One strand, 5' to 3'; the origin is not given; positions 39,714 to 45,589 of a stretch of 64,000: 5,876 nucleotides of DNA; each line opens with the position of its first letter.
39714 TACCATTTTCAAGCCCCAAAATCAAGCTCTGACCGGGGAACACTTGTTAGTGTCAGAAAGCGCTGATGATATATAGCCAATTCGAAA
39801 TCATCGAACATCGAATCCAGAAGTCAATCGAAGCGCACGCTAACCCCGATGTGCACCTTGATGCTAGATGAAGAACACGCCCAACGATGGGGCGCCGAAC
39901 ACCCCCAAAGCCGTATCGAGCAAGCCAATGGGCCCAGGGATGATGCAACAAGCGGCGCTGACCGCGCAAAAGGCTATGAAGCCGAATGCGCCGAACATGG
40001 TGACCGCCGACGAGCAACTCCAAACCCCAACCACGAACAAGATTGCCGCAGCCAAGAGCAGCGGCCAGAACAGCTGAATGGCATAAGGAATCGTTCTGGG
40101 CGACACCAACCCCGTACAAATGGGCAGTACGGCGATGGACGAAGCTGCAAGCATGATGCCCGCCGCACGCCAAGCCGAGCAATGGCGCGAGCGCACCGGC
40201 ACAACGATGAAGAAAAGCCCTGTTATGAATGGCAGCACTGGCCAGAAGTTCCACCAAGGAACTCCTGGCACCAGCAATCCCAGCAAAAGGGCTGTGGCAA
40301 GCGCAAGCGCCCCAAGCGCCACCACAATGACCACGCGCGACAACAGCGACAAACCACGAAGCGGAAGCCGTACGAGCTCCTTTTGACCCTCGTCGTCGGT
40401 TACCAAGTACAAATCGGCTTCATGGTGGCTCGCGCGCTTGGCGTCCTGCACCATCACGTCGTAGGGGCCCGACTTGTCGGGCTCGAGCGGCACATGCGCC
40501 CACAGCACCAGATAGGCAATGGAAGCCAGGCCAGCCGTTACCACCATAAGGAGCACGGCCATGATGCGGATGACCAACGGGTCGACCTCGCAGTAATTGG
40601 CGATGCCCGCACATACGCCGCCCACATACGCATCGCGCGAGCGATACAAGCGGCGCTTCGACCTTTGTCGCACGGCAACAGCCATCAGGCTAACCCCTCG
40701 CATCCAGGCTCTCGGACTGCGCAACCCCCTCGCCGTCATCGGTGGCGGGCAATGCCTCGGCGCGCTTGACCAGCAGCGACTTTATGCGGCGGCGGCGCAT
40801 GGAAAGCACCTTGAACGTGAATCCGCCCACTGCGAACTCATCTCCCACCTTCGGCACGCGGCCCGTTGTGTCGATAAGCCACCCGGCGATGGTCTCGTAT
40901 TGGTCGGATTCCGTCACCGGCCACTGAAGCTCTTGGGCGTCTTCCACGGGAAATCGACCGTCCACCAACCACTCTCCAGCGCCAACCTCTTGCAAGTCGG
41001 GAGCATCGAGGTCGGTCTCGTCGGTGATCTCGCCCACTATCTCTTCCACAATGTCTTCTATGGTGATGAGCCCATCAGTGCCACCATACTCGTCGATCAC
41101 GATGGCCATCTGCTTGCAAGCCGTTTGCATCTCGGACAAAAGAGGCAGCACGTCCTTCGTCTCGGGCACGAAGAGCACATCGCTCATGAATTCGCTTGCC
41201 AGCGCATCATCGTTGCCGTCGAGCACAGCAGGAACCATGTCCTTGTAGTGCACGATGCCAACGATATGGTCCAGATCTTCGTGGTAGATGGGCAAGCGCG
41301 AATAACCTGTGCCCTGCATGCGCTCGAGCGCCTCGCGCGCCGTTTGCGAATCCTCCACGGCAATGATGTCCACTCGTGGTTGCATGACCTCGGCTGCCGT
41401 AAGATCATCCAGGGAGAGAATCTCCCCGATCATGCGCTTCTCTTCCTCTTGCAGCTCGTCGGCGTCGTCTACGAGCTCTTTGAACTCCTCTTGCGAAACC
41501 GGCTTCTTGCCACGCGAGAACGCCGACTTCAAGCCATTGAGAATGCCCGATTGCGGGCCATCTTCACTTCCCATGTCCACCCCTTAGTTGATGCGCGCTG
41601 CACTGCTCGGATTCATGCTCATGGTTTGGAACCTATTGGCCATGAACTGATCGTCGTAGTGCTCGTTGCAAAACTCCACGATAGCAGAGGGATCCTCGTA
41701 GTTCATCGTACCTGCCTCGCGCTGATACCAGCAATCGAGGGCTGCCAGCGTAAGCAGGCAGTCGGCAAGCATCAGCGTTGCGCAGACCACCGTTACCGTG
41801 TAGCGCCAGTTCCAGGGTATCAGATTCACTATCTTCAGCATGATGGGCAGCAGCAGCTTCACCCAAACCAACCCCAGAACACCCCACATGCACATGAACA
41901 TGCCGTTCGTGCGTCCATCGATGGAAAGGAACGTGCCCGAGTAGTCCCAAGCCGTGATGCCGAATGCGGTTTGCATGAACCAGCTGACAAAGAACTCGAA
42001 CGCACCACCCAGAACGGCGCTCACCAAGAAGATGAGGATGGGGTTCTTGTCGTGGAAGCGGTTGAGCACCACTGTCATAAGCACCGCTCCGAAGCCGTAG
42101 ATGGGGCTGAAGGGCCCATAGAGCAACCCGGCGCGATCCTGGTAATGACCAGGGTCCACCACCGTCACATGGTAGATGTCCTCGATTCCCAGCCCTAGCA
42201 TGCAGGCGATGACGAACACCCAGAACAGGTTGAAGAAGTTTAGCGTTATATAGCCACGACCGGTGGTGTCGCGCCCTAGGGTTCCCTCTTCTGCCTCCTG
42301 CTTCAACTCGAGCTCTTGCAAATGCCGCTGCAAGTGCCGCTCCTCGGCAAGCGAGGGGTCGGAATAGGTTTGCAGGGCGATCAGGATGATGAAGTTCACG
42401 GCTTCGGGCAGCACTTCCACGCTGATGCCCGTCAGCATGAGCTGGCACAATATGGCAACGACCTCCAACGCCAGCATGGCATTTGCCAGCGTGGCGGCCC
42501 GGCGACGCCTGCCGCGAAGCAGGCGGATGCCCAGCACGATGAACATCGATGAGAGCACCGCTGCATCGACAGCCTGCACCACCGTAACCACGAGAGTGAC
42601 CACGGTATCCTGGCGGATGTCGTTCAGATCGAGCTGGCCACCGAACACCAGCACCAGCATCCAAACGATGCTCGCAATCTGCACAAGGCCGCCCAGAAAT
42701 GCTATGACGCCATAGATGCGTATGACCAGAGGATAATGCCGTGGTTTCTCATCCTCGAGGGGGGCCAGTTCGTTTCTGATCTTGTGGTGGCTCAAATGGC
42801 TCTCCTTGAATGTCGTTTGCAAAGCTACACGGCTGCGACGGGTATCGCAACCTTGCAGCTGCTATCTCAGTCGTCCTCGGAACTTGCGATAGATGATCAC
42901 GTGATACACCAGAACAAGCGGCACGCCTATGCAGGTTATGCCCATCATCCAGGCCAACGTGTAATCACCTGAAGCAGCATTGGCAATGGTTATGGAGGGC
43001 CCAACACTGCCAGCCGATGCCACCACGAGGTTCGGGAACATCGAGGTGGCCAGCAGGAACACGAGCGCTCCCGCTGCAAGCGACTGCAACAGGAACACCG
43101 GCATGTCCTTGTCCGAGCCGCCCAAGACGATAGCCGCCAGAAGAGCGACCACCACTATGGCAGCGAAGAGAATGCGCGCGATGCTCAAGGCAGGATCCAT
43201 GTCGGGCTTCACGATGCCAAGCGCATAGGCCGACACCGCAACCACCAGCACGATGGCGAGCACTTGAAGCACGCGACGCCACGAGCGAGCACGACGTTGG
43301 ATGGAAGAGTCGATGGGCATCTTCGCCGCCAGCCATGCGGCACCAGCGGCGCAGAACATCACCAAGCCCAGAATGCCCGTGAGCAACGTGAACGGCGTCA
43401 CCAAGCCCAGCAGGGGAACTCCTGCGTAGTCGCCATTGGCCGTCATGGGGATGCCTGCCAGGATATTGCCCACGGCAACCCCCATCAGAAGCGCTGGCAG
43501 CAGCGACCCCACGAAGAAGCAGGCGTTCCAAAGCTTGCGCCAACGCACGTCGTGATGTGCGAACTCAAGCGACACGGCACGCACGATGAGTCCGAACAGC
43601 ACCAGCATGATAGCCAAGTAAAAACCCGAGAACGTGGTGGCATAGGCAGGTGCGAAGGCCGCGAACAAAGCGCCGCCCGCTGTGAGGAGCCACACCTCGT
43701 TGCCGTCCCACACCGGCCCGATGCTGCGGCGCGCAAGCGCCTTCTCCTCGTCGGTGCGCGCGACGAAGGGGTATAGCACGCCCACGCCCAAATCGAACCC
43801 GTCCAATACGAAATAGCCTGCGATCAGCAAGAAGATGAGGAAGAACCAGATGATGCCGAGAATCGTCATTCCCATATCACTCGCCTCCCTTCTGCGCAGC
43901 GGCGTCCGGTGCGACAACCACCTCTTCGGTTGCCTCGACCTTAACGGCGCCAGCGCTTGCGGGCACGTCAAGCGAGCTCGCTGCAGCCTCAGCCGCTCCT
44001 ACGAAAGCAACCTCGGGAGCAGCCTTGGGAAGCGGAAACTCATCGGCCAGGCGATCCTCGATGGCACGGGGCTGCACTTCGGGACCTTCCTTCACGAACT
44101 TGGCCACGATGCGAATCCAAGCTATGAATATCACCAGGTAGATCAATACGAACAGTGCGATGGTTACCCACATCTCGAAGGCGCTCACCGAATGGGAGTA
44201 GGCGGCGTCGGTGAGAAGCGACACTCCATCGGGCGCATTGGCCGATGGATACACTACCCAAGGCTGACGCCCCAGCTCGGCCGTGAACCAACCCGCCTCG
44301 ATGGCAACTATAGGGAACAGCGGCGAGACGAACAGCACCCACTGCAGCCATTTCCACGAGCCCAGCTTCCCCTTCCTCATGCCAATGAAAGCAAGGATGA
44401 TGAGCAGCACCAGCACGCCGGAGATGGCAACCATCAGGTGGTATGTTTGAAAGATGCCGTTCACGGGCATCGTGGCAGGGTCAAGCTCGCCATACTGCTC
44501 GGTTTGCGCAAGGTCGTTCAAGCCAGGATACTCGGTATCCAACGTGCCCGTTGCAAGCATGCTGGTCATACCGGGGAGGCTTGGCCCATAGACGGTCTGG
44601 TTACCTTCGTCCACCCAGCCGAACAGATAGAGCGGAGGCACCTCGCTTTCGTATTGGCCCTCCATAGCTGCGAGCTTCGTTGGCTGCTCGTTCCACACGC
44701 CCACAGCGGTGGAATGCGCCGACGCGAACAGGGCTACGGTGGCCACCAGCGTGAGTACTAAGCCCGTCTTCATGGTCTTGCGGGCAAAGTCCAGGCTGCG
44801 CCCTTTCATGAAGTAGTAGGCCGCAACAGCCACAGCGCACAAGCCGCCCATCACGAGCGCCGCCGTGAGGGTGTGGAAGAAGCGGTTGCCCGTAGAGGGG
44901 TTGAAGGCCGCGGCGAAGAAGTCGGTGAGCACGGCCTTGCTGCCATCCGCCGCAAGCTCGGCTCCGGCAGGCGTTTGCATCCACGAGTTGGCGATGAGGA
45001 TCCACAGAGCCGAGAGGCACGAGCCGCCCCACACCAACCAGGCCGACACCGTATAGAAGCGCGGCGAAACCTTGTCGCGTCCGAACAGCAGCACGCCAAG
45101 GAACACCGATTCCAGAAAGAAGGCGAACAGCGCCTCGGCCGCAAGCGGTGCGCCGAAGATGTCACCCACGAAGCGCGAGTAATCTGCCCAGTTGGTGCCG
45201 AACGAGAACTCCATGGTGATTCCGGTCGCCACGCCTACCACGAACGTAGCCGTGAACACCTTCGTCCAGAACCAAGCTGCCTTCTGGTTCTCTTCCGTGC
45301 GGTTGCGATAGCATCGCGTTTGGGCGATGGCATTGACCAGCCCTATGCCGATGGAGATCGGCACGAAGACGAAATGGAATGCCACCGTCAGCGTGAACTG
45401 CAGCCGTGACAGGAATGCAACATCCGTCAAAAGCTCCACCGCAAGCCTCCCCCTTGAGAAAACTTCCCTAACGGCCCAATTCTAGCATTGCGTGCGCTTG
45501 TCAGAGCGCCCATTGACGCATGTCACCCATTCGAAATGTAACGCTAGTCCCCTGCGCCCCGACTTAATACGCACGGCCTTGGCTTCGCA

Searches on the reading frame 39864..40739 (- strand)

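Call 11: search_protein_families(library=pfam, proteins=[window:39864-40739:-], max_evalue=0.001)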
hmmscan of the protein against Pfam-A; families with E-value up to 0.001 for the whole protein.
window:39864-40739:- (291 aa): 1 family
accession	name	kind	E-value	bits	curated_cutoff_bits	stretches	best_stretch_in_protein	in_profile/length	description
PF04024.17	PspC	-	3.7e-17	62.3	25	1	29-85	1-57/58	PspC domain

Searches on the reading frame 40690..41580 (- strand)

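Call 11: search_protein_families(library=pfam, proteins=[window:40690-41580:-], max_evalue=0.001)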
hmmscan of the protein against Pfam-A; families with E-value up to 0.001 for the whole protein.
window:40690-41580:- (296 aa): 2 families
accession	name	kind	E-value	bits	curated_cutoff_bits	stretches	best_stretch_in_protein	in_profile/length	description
PF03471.22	CorC_HlyC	-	4.2e-21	75.2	27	1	198-273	2-79/81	Transporter associated domain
PF00571.33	CBS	-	2.4e-16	60.2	24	2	63-119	2-55/57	CBS domain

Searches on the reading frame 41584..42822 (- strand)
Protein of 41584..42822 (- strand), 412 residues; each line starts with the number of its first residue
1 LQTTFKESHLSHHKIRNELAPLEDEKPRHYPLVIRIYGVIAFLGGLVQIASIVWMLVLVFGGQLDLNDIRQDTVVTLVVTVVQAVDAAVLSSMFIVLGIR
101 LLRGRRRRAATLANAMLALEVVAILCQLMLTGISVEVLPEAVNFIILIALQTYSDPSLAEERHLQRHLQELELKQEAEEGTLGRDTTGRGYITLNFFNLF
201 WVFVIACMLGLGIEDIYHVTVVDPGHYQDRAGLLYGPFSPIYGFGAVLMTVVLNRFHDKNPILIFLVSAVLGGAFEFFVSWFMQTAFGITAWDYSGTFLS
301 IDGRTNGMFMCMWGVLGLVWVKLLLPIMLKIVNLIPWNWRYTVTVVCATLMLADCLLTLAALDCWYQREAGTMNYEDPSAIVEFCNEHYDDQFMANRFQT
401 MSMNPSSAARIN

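Call 11: search_protein_families(library=pfam, proteins=[window:41584-42822:-], max_evalue=0.001)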
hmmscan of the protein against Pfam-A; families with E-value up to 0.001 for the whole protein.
window:41584-42822:- (412 aa): 1 family
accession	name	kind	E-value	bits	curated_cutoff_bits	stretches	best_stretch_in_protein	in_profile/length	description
PF06541.16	ABC_trans_CmpB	-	1.6e-38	132.6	25.9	1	201-358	1-150/151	Putative ABC-transporter type IV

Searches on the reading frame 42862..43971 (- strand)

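Call 11: search_protein_families(library=pfam, proteins=[window:42862-43971:-], max_evalue=0.001)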
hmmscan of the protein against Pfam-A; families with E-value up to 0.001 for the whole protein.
window:42862-43971:- (369 aa): 1 family
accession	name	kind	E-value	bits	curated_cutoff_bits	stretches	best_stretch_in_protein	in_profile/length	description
PF02322.20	Cyt_bd_oxida_II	-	5.6e-93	312.1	35.6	1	39-364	2-302/302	Cytochrome bd terminal oxidase subunit II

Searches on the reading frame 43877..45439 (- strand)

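Call 72: search_protein_families(library=pfam, proteins=[window:43877-45439:-], max_evalue=0.00001)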
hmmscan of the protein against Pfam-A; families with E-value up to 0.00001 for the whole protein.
window:43877-45439:- (520 aa): 1 family
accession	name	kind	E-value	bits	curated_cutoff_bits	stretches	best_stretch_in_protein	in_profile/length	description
PF01654.22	Cyt_bd_oxida_I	-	2.3e-138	461.7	26.2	1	10-453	1-418/418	Cytochrome bd terminal oxidase subunit I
